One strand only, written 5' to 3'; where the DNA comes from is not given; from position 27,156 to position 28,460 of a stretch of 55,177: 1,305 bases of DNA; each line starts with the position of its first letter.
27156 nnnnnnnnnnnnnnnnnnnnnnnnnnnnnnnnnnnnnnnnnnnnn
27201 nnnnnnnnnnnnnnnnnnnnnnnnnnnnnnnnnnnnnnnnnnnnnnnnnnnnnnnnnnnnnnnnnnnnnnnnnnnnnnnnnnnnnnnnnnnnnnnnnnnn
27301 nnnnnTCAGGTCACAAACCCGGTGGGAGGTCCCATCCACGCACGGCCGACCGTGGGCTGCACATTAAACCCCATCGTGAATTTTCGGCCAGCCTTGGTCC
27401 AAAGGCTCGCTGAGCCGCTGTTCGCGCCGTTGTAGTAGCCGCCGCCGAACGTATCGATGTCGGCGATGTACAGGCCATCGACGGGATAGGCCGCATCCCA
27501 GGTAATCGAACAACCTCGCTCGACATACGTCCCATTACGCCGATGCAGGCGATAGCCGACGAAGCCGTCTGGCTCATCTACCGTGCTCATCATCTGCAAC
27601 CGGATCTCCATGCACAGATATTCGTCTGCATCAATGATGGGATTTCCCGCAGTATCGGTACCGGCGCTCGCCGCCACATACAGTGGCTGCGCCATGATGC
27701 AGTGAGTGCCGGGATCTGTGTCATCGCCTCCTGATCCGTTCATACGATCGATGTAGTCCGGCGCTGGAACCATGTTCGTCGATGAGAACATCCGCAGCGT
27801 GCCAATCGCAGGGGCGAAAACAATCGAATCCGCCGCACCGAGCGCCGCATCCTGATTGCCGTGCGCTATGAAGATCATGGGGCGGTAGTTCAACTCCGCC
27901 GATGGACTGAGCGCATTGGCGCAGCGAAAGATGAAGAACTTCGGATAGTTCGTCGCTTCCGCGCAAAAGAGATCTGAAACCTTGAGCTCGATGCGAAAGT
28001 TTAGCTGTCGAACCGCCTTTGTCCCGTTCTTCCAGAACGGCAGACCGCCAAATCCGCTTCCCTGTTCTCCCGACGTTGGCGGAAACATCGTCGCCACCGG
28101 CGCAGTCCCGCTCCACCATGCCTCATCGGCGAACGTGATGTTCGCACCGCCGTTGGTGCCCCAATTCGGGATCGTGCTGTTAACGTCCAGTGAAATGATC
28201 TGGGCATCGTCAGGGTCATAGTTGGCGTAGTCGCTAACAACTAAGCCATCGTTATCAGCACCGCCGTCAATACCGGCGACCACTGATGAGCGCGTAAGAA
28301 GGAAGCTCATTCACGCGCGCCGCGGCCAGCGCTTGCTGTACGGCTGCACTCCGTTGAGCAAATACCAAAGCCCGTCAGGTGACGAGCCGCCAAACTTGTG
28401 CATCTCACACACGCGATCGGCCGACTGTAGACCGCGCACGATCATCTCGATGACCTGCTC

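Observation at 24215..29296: Ten-gene, fully translationally coupled leader block at the start of the late operon (between Q/late promoter and terS) with a secreted FN3 protein and fibre-like or beta-rich proteins of unknown role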

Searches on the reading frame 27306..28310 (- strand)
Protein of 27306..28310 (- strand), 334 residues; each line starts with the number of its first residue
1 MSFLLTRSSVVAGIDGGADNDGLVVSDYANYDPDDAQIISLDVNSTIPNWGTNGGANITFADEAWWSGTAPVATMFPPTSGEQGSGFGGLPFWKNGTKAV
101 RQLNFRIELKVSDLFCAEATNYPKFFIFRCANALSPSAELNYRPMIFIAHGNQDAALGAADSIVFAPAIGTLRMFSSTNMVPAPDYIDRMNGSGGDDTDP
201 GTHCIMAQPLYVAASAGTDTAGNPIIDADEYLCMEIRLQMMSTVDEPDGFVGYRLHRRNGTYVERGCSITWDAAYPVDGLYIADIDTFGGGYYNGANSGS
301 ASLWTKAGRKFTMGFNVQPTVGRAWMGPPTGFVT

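Call 3: search_protein_families(library=pfam, proteins=[window:27306-28310:-], max_evalue=0.1)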
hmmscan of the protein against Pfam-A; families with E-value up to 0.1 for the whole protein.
window:27306-28310:- (334 aa): 0 families

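Call 4: search_protein_families(library=phrogs, proteins=[window:27306-28310:-], max_evalue=0.01)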
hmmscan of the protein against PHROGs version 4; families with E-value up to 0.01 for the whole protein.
window:27306-28310:- (334 aa): 0 families

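Call 10: find_encoding_contigs(protein=window:27306-28310:-, flank=10000, max_places=10)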
Protein window:27306-28310:- (334 aa): 3 contigs read that carry it; 2 places shown.
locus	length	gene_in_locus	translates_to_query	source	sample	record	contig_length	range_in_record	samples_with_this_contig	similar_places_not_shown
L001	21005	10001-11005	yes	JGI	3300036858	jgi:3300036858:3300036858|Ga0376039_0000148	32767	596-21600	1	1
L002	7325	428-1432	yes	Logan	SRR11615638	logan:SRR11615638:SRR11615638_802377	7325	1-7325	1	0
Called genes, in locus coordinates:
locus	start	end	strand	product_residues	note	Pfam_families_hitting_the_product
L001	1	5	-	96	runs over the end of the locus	-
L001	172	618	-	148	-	-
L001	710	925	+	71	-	-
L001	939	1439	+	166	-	-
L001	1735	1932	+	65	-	-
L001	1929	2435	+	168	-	PF07120:DUF1376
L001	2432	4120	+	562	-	PF00270:DEAD, PF04851:ResIII, PF13604:AAA_30, PF18766:SWI2_SNF2 (weak), PF00271:Helicase_C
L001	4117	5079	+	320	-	PF08273:Zn_Ribbon_Prim, PF23639:DUF7146, PF13155:Toprim_2 (faint), PF13362:Toprim_3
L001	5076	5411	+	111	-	-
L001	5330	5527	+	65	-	-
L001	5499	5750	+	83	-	-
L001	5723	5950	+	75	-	-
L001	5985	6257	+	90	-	-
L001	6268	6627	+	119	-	PF13876:Phage_gp49_66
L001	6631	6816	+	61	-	-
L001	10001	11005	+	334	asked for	-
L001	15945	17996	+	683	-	PF16510:P22_portal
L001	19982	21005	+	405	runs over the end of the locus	PF11651:P22_CoatProtein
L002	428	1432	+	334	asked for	-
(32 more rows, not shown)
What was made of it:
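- Checked: An independent gene caller (JGI and Logan records of the same contig, call 10) calls the same ten genes.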

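Call 11: find_related_loci(query=window:27306-28310:-, collection=viral_contigs, flank=10000)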
Query window:27306-28310:- (334 aa) in viral_contigs; peptide patterns used: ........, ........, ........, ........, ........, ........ (x = any residue, [..] = any of these).
1 stretches matched a pattern, but none encodes a relative of the query by tblastn (E <= 1e-3).

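Call 13: find_homologous_proteins(query=window:27306-28310:-, max_evalue=0.001)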
Query window:27306-28310:- (334 aa): 46 proteins with E <= 0.001 among 3485 candidates.
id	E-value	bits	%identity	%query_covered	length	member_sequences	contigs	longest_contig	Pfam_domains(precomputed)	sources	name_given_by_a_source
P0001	2.9e-228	775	100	100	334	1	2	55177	-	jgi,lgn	jgi:hypothetical protein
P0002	3.0e-194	663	85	100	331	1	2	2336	-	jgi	jgi:hypothetical protein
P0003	1.7e-183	628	81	100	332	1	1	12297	-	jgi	jgi:hypothetical protein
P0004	3.6e-174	597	78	100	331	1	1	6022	-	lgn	-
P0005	1.0e-171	589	78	99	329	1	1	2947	-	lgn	-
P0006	1.1e-170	586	78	100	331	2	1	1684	-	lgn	-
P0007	6.0e-170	583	77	100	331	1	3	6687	-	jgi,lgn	jgi:hypothetical protein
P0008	7.0e-170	583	79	94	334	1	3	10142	-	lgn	-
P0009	2.4e-169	581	77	100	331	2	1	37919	-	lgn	-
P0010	2.7e-169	581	78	100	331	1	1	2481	-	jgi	jgi:hypothetical protein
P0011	1.2e-167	576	77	100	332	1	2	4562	-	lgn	-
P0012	1.8e-164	565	75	99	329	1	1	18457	-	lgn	-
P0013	1.2e-159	550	77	93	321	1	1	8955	-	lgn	-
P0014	7.2e-159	547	76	94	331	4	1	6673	-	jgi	jgi:hypothetical protein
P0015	7.4e-157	540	74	93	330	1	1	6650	-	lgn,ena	-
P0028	8.2e-106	373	52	100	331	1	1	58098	-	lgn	-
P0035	3.0e-102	361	50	99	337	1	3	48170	-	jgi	jgi:hypothetical protein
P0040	1.0e-95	339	50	95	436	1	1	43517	-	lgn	-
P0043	7.3e-87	310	48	94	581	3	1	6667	-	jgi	jgi:hypothetical protein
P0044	2.3e-85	305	46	94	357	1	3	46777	-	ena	-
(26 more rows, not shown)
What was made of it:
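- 27306..28310 (-): P3, 334 aa. A short N-terminal peptide (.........) and a Gly-rich linker precede a ConA-like lectin/glucanase jelly roll. 46 homologues, all from metagenomes (call 13).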

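Call 14: find_encoding_contigs(protein=P0028, flank=10000, max_places=2)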
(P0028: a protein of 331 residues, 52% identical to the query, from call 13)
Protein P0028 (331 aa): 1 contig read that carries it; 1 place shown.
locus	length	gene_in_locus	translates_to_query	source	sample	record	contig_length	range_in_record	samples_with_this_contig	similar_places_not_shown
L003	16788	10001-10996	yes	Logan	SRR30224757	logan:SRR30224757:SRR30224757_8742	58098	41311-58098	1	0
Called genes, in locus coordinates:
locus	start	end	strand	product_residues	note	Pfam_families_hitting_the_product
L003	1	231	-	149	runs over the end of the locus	-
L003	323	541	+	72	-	-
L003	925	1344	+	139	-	-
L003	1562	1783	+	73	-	PF14090:HTH_39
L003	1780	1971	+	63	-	-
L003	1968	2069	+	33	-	-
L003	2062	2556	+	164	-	-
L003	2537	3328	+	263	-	-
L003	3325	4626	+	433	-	PF00772:DnaB, PF03796:DnaB_C, PF13481:AAA_25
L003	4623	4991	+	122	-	-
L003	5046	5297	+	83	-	-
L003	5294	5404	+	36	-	-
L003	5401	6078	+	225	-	-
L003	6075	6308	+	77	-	-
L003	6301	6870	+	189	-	-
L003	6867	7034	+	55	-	-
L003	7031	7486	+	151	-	-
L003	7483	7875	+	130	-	PF06356:DUF1064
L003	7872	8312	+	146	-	-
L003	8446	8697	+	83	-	-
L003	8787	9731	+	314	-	-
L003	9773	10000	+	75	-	-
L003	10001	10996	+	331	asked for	-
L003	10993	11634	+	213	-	-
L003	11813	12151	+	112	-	-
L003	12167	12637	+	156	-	-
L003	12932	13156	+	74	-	-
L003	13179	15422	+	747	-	-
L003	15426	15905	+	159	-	-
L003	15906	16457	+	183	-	PF06763:Minor_tail_Z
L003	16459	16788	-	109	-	?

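Call 15: find_encoding_contigs(protein=P0044, flank=10000, max_places=2)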
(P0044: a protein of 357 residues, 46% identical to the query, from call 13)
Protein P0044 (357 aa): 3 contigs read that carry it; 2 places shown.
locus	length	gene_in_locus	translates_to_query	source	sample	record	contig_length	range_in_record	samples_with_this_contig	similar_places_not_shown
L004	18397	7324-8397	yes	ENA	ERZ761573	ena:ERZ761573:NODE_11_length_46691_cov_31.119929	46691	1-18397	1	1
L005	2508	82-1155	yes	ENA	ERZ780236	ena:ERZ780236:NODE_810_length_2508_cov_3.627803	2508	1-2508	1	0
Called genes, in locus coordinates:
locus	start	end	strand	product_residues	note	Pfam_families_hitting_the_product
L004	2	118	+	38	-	?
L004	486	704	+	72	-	-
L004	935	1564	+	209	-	PF27024:Phage_T7_kinase (faint)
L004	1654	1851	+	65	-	-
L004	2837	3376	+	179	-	-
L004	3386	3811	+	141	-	-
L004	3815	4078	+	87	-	-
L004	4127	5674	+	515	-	-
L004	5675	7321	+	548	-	-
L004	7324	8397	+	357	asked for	-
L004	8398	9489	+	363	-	-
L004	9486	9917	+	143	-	PF18932:DUF5681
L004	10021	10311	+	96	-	-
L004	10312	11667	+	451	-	PF03237:Terminase_6N, PF03354:TerL_ATPase (faint)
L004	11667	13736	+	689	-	PF23899:SU10_portal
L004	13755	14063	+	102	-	-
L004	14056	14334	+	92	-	-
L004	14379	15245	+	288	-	-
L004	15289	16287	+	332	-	PF25209:Phage_capsid_4 (weak)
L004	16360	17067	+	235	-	-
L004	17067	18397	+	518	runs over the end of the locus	-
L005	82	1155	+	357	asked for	-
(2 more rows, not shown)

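Call 16: find_encoding_contigs(protein=P0040, flank=10000, max_places=2)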
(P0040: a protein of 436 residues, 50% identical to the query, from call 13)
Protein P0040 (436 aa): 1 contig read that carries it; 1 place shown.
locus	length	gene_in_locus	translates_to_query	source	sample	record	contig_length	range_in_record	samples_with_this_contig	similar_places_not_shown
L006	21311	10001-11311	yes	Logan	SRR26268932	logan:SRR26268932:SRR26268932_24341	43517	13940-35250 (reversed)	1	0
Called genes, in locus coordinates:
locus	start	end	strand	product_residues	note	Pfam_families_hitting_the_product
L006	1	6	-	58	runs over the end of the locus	-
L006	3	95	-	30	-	-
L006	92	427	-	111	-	-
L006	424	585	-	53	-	-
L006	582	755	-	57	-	-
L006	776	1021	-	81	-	-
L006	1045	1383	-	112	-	-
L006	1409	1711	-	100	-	PF26948:DUF8296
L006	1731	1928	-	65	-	-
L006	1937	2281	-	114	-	PF04448:DUF551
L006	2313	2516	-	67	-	-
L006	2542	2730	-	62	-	-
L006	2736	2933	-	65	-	-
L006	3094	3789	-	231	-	-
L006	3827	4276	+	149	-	-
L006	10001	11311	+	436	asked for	-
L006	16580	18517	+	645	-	PF16510:P22_portal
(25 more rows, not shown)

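Call 19: find_encoding_contigs(protein=P0035, flank=10000, max_places=2)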
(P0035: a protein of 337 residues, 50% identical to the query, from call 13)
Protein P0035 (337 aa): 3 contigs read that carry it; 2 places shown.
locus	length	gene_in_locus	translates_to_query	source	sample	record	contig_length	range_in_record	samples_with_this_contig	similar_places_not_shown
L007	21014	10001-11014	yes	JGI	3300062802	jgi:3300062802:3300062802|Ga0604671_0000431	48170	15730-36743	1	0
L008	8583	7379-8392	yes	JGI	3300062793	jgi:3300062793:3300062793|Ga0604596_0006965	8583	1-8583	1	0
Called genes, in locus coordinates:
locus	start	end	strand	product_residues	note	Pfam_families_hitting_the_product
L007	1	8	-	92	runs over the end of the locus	-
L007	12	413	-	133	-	-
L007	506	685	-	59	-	-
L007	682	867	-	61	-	-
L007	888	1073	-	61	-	-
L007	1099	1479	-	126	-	PF27050:Phage_P22_Y8K6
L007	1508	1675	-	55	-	-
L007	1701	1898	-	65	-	-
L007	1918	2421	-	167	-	-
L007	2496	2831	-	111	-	-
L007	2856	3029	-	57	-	-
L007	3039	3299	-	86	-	-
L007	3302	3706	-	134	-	-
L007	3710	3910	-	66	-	-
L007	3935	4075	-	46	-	-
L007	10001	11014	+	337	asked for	-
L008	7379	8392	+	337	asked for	-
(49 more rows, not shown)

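Call 26: predict_structure(alignment_id=A1)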
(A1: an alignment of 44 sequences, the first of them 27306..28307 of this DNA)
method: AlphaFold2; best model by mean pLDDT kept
length: 333 residues; sequences in the alignment: 44
mean_pLDDT: 89.4   pTM: 0.89
mean pLDDT of the five models: 89.4, 89.3, 87.5, 86.9, 85.8
residues with pLDDT >= 90: 251; 70-90: 54; 50-70: 7; < 50: 21
segments of 3 or more residues with pLDDT < 50: 1-17, 191-194
pLDDT, mean of each block of 10 residues (from residue 1): 36 48 94 94 95 96 95 98 96 90 97 95 98 94 95 80 95 92 85 64 87 87 90 97 94 95 96 96 97 97 97 87 92 89
secondary structure, 60 per line:
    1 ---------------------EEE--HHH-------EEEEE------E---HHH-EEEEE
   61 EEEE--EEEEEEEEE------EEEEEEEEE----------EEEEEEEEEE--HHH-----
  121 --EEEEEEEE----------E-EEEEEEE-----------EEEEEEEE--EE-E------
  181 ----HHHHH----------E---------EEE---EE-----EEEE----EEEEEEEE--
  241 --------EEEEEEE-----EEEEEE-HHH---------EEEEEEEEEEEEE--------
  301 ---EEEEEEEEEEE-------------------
elements in order: E22-24 E37-41 E56-64 E67-75 E82-90 E101-110 E123-130 E143-149 E161-168 H185-189 E210-212 E223-226 E231-238 E249-255 E261-266 E280-292 E304-314
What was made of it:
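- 27306..28310 (-): AF2 pLDDT 89.4 (call 26).
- On ConA-like lectin/glucanase superfamily, including PL7/PL14-type lyases - applied to P3: AF2 pLDDT 89.4, pTM 0.89 (call 26).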

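Call 28: fold_search(model_id=the predicted structure, library=pdb)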
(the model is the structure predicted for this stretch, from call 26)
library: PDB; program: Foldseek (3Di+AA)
matches with E <= 10: 524; with E <= 0.001: 51
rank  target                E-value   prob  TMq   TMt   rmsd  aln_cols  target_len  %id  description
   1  5gmt_A                1.3e-05  1.00  0.38  0.45   9.0       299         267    9  Crystal structure of the marine PL-14 alginate lyase from Aplysia kurodai (released 2017-01-04)
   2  5eyy_A                1.6e-05  1.00  0.26  0.32  12.8       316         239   10  Tetragonal Form of Centrolobium tomentosum seed lectin (CTL) complexed with Man1-3Man-OMe. (released 2016-03-16)
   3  2gn3_A                2.0e-05  1.00  0.25  0.33  11.8       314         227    8  Metal-free (apo-PAL) in complex with alpha-D-Met-Man (released 2006-07-25)
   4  6kcw                  2.1e-05  1.00  0.32  0.42  10.8       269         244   10  Structure of alginate lyase Aly36B (released 2020-06-24)
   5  5gmt_B                2.6e-05  1.00  0.36  0.44   9.2       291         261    9  Crystal structure of the marine PL-14 alginate lyase from Aplysia kurodai (released 2017-01-04)
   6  9vbx_A                2.9e-05  1.00  0.28  0.37  11.9       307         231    9  Lectin FRIL from Lablab purpureus complexed to Lewis X tetrasaccharide (released 2026-03-18)
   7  1q8q_A                2.9e-05  0.99  0.25  0.31  12.2       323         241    8  Pterocarpus angolensis lectin (PAL) in complex with the dimannoside Man(alpha1-4)Man (released 2004-02-10)
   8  2gnm_B                3.5e-05  0.99  0.25  0.31  12.0       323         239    8  P. angolensis lectin (PAL) treated with EDTA for 39 hours (released 2006-07-25)
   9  1q8o_A                4.1e-05  0.99  0.25  0.32  12.9       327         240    9  Pterocartpus angolensis lectin PAL in complex with the dimmanoside Man(alpha1-2)Man (released 2004-02-10)
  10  2gme_A                5.6e-05  0.99  0.24  0.32  12.7       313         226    8  Metal-free (apo) P. angolensis seed lectin (released 2006-07-25)
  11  3zvx_B                6.6e-05  0.98  0.25  0.31  13.0       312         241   10  STRUCTURE OF THE LECTIN FROM PLATYPODIUM ELEGANS IN COMPLEX WITH A TRIMANNOSIDE (released 2012-01-11)
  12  2eig_A                7.4e-05  1.00  0.31  0.41   9.6       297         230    9  Lotus tetragonolobus seed lectin (Isoform) (released 2008-03-04)
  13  2gme_B                1.1e-04  1.00  0.30  0.39  10.9       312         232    7  Metal-free (apo) P. angolensis seed lectin (released 2006-07-25)
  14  9vbz_A                1.1e-04  0.98  0.26  0.33  12.4       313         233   10  Lectin FRIL from Lablab purpureus complexed to oligomannose (released 2026-03-18)
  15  1n3o_A                1.1e-04  0.99  0.28  0.35  11.2       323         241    9  Pterocarcpus angolensis lectin in complex with alpha-methyl glucose (released 2002-11-20)
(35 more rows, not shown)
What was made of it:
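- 27306..28310 (-): Foldseek hits to PL14, PL7 and PL36 lyases and to legume lectins, E about 1e-5, TM 0.25-0.45 (call 28).
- Checked: P3 is a beta jelly roll (AF2 pLDDT 89; calls 26 and 28).
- The nearest folds to P3 include alginate and ulvan lyases (call 28).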

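Call 29: find_related_loci(query=A1, collection=genome_contigs, flank=10000)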
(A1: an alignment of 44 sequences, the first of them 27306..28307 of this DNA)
Query A1 (333 aa) in genome_contigs; peptide patterns used: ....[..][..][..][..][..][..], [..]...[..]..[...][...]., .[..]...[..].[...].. (x = any residue, [..] = any of these).
110 stretches matched a pattern, but none encodes a relative of the query by tblastn (E <= 1e-3).
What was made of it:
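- Tried and rejected: A GTDB scan with the P3 profile found no relative (call 29).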

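Call 31: find_related_loci(query=A1, collection=viral_contigs, flank=10000)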
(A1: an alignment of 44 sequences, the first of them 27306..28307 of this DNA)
Query A1 (333 aa) in viral_contigs; peptide patterns used: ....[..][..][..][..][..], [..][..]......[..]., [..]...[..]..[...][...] (x = any residue, [..] = any of these).
98 stretches matched a pattern; 2 encode a relative of the query (tblastn E <= 1e-3); 2 distinct loci.
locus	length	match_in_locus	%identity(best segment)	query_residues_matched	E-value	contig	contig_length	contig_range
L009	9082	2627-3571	52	18-332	1e-105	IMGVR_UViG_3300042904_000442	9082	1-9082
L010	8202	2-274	43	246-331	8e-11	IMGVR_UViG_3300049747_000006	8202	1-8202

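Call 32: fold_search(model_id=the predicted structure, library=viral)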
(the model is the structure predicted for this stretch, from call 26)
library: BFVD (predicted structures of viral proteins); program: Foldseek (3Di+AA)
matches with E <= 10: 628; with E <= 0.001: 14
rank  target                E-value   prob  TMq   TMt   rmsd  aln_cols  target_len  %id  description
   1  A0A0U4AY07            2.2e-05  1.00  0.39  0.27   7.4       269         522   13  (no name in the UniProt tables at hand)
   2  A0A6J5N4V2            4.0e-05  0.99  0.25  0.14  11.5       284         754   11  Uncharacterized protein [uncultured Caudovirales phage]
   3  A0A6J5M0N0            6.9e-05  1.00  0.33  0.15   9.6       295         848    9  Phage tail repeat like [uncultured Caudovirales phage]
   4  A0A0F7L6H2            7.2e-05  1.00  0.31  0.11   8.0       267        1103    9  Uncharacterized protein [uncultured marine virus]
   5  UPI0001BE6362         9.0e-05  1.00  0.36  0.45   9.4       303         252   12  (no name look-up for this kind of identifier)
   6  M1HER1                1.1e-04  1.00  0.37  0.40   9.5       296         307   11  (no name in the UniProt tables at hand)
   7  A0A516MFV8            1.1e-04  1.00  0.32  0.38   9.4       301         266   11  (no name in the UniProt tables at hand)
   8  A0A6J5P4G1            1.2e-04  1.00  0.36  0.37   8.3       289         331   11  Concanavalin A-like lectin/glucanases superfamily [uncultured Caudovirales phage]
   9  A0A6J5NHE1            1.2e-04  0.97  0.25  0.27  11.0       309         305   11  Uncharacterized protein [uncultured Caudovirales phage]
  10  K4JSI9                1.6e-04  1.00  0.35  0.33   6.9       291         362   11  (no name in the UniProt tables at hand)
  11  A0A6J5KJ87            1.7e-04  0.99  0.28  0.22   8.7       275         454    9  Uncharacterized protein [uncultured Caudovirales phage]
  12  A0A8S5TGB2            2.7e-04  1.00  0.34  0.36   6.0       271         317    7  Uncharacterized protein [Myoviridae sp. ctIty1]
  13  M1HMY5                4.8e-04  0.99  0.32  0.40  11.8       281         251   12  (no name in the UniProt tables at hand)
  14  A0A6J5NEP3            6.7e-04  0.80  0.21  0.26  16.8       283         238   11  Tail fiber protein [uncultured Caudovirales phage]
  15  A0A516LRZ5            1.0e-03  0.93  0.28  0.25  10.1       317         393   13  (no name in the UniProt tables at hand)
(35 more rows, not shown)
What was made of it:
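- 27306..28310 (-): BFVD search (call 32).
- Its fold was modelled and searched (calls 26, 28, 32).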

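Call 86: search_protein_families(library=ncbifam, proteins=[window:27306-28310:-], max_evalue=0.1)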
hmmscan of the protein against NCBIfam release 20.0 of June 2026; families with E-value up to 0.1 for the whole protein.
window:27306-28310:- (334 aa): 0 families

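Call 87: search_protein_families(library=padloc, proteins=[window:27306-28310:-], max_evalue=0.1)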
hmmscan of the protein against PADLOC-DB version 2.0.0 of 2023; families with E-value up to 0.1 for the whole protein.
window:27306-28310:- (334 aa): 0 families

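Call 104: search_protein_families(library=pfam, proteins=[L004:4127-5674:+, L004:5675-7321:+, L004:8398-9489:+, L003:13179-15422:+, L003:12167-12637:+, P0043], max_evalue=0.01)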
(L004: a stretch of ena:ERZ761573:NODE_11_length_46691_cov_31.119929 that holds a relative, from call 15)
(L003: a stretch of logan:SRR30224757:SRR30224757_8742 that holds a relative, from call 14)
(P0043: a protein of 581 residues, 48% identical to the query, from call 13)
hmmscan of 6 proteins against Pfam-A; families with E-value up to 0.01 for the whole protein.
L004:4127-5674:+ (515 aa): 1 family
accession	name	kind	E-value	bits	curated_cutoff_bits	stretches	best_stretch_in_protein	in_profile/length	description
PF13599.13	Pentapeptide_4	-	0.0032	17.9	38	1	231-290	13-71/78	Pentapeptide repeat region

L004:5675-7321:+ (548 aa): 0 families

L004:8398-9489:+ (363 aa): 0 families

L003:13179-15422:+ (747 aa): 0 families

L003:12167-12637:+ (156 aa): 0 families

P0043 (581 aa): 0 families
